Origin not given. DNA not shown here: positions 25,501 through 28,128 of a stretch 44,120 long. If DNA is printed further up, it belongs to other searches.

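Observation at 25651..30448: AT-rich DNA-modification-like island at the end of the early operon: PAPS-reductase-like, recombinase-like, DUF4406-like and SNF2-methyltransferase fusion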

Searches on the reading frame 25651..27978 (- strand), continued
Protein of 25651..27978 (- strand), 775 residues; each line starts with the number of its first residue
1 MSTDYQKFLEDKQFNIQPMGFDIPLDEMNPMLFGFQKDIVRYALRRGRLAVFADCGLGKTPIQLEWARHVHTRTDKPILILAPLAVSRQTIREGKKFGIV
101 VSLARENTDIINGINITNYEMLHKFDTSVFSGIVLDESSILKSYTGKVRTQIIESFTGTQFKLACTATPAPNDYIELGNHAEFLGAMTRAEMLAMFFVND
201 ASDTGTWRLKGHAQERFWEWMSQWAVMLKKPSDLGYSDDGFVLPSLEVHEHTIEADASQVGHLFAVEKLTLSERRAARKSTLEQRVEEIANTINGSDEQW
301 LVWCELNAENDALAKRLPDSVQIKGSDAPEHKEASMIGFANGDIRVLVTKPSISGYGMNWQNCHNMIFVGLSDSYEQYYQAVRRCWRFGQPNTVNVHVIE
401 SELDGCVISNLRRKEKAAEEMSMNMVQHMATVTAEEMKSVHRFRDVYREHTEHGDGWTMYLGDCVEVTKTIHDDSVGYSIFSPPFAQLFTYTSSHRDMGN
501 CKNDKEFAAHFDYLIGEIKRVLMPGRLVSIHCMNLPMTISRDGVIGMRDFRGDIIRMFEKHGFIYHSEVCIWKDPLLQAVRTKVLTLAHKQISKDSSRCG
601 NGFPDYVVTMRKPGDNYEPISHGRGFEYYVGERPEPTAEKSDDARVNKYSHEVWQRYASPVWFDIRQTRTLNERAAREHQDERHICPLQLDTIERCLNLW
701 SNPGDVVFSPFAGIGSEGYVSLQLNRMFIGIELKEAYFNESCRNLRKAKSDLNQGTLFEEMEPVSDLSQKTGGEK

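Call 57: search_solved_structures(query=window:25651-27978:-, max_evalue=0.01, show_alignments=2)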
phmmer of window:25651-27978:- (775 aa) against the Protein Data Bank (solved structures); distinct sequences matched with E-value up to 0.01: 11.
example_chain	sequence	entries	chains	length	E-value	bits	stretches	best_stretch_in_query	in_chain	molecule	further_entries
2zie_A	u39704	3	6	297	1.2e-09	40.2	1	457-738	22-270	Putative modification methylase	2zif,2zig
5hek_A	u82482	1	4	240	2.2e-06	29.4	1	683-745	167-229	Adenine specific DNA methyltransferase (DpnA)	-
5hfj_A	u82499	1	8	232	2.3e-06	29.3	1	683-744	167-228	Adenine specific DNA methyltransferase (DpnA)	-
1g60_A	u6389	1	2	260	6.4e-06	27.9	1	680-741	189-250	Adenine-specific Methyltransferase MboIIA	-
6pbd_A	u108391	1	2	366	6.4e-05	24.6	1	695-742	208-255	Modification methylase CcrMI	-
7z8s_E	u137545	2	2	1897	0.0028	19.2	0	309-421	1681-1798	Helicase-like protein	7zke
7zb5_E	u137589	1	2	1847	0.0028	19.1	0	309-420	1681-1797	Helicase-like protein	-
7z7n_E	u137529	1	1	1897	0.0067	17.9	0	309-421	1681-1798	Helicase-like protein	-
6g7e_B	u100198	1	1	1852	0.007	17.8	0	309-420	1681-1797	Helicase-like protein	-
8s9m_A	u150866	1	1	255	0.0071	17.8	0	682-751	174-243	DNA cytosine-N4 methyltransferase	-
8s9n_A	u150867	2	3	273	0.008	17.6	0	682-751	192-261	DNA cytosine-N4 methyltransferase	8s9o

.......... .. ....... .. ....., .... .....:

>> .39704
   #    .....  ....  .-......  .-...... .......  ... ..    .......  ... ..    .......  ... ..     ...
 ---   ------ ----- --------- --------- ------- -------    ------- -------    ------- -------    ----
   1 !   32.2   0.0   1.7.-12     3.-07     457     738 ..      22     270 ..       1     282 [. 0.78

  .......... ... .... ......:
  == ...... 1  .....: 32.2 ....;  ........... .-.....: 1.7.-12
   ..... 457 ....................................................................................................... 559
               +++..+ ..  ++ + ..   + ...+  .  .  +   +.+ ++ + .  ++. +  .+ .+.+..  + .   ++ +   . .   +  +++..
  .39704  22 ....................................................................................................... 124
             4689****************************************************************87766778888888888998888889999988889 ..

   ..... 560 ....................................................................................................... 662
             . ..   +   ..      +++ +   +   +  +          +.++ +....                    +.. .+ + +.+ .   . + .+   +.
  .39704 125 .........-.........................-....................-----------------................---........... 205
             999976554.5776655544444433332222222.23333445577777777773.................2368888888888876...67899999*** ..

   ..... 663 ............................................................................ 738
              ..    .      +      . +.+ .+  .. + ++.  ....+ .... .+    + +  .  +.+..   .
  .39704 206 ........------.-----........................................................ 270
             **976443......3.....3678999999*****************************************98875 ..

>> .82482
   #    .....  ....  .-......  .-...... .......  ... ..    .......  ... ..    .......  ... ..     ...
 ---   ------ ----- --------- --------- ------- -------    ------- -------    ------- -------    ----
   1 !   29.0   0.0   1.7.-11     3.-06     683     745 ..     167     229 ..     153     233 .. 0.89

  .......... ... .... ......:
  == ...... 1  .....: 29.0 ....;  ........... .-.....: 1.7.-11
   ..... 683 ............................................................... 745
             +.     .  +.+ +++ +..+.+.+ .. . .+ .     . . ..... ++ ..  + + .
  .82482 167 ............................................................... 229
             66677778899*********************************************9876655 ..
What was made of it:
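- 25651..26610 (-): C-terminal beta-class N6/N4 DNA methyltransferase module (about aa 457-775, plus the stop codon). Motif IV is SPPF (aa 482) and motif I is FAGIG (aa 711). Call 57: 2zie 1.2e-9, plus DpnA, MboIIA and CcrM.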

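Call 81: find_related_loci(query=A6, collection=viral_contigs, flank=4000)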
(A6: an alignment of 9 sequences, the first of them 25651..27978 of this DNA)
Query A6 (775 aa) in viral_contigs; peptide patterns used: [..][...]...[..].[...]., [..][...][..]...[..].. (x = any residue, [..] = any of these).
600 stretches matched a pattern (row limit reached: there are more); 592 encode a relative of the query (tblastn E <= 1e-3); the best 80 are kept; 80 distinct loci.
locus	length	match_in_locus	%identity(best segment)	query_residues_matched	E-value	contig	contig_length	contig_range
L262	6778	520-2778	57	4-759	0e+0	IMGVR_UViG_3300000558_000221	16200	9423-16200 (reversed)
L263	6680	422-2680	56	2-758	0e+0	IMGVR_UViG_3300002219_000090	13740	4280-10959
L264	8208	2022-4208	55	2-758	0e+0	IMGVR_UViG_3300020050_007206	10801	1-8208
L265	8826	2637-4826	56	5-757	0e+0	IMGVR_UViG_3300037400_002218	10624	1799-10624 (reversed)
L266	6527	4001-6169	54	1-749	0e+0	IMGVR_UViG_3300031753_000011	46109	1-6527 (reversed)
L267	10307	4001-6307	52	4-759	0e+0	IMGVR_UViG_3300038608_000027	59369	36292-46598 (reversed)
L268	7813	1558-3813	54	5-759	0e+0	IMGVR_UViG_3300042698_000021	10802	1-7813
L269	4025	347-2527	55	4-755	0e+0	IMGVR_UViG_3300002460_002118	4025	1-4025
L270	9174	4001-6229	55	5-750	0e+0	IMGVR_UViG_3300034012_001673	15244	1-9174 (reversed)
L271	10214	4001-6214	55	5-763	0e+0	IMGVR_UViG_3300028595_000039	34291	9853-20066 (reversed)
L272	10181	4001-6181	53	4-759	0e+0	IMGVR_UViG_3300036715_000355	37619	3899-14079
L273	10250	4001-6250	55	4-757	0e+0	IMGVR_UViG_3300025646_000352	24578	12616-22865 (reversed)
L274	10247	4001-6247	55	5-757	0e+0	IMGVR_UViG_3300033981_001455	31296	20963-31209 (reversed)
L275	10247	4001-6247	55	5-757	0e+0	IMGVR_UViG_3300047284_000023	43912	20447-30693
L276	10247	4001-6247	55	5-757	0e+0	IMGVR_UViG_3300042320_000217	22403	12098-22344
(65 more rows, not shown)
